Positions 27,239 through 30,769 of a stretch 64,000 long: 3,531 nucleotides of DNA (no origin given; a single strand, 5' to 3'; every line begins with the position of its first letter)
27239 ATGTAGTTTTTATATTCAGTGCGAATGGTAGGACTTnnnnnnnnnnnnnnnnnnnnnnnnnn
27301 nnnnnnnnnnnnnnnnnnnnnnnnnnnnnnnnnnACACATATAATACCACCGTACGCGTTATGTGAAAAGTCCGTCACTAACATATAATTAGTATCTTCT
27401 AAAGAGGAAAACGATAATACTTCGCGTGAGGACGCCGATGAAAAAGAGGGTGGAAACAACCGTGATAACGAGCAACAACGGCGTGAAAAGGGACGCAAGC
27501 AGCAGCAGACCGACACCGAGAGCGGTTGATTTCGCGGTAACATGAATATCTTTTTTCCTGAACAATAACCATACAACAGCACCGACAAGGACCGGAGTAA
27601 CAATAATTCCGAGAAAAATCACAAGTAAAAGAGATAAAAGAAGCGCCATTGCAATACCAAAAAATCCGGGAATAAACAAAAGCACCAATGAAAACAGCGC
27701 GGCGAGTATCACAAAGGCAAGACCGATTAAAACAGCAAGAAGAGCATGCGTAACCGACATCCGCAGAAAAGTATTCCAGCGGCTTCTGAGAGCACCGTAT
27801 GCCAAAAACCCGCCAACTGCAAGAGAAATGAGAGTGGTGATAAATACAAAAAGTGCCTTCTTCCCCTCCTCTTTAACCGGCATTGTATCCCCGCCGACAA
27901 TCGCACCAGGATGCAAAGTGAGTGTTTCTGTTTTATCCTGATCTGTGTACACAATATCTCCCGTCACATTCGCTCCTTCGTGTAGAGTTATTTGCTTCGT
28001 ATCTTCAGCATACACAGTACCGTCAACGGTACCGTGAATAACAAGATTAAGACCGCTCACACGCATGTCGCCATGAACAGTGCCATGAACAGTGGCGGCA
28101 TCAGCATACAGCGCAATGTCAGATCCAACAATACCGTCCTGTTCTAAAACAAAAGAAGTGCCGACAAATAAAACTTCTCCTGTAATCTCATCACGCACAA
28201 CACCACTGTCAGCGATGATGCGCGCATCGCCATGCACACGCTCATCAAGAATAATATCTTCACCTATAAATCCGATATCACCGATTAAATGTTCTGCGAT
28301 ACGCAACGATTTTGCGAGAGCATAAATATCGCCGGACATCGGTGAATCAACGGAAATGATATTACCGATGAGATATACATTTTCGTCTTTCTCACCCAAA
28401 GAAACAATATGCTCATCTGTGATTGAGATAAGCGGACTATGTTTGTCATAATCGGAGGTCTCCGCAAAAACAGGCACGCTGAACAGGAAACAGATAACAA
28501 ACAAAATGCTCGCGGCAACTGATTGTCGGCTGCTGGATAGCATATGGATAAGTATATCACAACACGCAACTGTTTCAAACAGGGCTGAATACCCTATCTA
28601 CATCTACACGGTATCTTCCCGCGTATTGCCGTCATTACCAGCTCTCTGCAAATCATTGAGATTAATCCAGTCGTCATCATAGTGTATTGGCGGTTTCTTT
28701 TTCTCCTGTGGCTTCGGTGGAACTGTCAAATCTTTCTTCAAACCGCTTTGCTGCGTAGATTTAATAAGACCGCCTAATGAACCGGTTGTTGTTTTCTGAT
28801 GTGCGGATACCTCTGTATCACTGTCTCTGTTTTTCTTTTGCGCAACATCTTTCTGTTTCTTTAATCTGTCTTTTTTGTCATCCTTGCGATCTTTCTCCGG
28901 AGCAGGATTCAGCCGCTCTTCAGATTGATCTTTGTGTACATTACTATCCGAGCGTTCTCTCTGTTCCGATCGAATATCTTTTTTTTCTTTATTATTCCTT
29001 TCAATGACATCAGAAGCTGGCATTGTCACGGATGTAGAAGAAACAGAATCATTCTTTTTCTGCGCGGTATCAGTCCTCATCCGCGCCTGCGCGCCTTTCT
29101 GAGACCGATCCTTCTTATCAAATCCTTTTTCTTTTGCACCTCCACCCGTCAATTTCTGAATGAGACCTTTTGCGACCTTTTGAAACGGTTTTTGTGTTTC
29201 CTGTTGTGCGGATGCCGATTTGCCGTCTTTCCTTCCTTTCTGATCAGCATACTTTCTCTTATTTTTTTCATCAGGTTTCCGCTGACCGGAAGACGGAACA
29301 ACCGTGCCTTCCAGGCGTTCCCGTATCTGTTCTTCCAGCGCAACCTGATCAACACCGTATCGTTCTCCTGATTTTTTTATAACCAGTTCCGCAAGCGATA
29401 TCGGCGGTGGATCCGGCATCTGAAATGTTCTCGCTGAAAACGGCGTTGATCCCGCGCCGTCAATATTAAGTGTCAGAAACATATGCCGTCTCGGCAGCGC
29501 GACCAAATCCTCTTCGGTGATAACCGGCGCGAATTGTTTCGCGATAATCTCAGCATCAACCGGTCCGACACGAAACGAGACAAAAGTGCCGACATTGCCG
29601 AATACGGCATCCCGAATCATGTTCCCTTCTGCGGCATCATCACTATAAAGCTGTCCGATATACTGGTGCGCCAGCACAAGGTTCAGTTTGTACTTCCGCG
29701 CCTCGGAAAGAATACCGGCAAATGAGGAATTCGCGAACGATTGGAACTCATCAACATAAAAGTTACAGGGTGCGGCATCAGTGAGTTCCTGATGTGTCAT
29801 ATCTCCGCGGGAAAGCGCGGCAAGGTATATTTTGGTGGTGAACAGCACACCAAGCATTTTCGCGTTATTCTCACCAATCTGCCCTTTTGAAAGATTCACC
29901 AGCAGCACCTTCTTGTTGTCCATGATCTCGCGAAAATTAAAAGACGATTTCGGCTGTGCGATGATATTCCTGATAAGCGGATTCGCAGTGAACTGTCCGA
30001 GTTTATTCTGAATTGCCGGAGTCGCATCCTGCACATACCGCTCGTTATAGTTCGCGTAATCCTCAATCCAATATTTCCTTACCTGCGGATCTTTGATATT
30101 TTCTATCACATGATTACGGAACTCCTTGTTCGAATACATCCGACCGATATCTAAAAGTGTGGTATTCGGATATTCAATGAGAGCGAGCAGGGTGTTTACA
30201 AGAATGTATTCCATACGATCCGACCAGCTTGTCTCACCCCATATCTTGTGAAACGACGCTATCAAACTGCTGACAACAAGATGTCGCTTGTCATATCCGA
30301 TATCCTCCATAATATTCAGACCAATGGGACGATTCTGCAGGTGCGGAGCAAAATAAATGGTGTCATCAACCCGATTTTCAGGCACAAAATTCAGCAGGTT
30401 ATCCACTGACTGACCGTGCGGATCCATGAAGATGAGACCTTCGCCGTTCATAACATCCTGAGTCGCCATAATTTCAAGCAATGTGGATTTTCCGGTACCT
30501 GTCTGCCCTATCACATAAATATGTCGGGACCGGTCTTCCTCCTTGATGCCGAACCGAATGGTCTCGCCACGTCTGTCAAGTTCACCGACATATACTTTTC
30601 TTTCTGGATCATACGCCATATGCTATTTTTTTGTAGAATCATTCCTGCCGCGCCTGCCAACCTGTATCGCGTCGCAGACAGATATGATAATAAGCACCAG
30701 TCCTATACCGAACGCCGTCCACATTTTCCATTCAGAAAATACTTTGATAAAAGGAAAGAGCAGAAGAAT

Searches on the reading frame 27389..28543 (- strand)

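Call 57: search_protein_families(library=ncbifam, proteins=[window:27389-28543:-], max_evalue=0.00001)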
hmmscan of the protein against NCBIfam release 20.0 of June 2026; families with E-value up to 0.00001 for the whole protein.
window:27389-28543:- (384 aa): 0 families

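Call 85: search_protein_families(library=pfam, proteins=[window:27389-28543:-], max_evalue=0.001)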
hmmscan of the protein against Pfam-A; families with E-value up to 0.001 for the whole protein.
window:27389-28543:- (384 aa): 1 family
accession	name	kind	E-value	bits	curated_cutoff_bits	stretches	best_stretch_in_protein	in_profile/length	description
PF04519.19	Bactofilin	-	1.9e-08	34.9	27.9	2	112-196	17-96/98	Polymer-forming cytoskeletal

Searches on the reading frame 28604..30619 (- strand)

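Call 57: search_protein_families(library=ncbifam, proteins=[window:28604-30619:-], max_evalue=0.00001)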
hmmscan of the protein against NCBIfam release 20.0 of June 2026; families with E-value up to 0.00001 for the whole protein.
window:28604-30619:- (671 aa): 4 families
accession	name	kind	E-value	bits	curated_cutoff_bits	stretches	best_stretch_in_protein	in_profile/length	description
TIGR03743.1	SXT_TraD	subfamily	1.2e-11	43.9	366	1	26-69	170-213/636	conjugative transfer system coupling protein TraD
TIGR03754.1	conj_TOL_TraD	equivalog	3.6e-10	39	647.55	1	25-71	174-220/643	type IV conjugative transfer system coupling protein TraD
NF045973.1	conju_CD1115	equivalog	3.8e-09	35.9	250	1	27-331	20-343/442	VirD4-like conjugal transfer protein, CD1115 family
NF053655.1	CedD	equivalog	5.7e-07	28.6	600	1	9-78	199-268/527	DNA-translocating ATPase CedD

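Call 85: search_protein_families(library=pfam, proteins=[window:28604-30619:-], max_evalue=0.001)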
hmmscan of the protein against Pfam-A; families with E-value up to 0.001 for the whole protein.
window:28604-30619:- (671 aa): 3 families
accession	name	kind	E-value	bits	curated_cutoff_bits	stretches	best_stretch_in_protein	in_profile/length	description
PF10412.15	TrwB_AAD_bind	-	1.4e-07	31.2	20.5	1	28-369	12-325/387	Type IV secretion-system coupling protein DNA-binding domain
PF01935.23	DUF87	-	1.4e-06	29.1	23.2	1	10-70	2-63/220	Helicase HerA, central domain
PF13401.12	AAA_22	-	0.00024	21.8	27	0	30-74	4-49/130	AAA domain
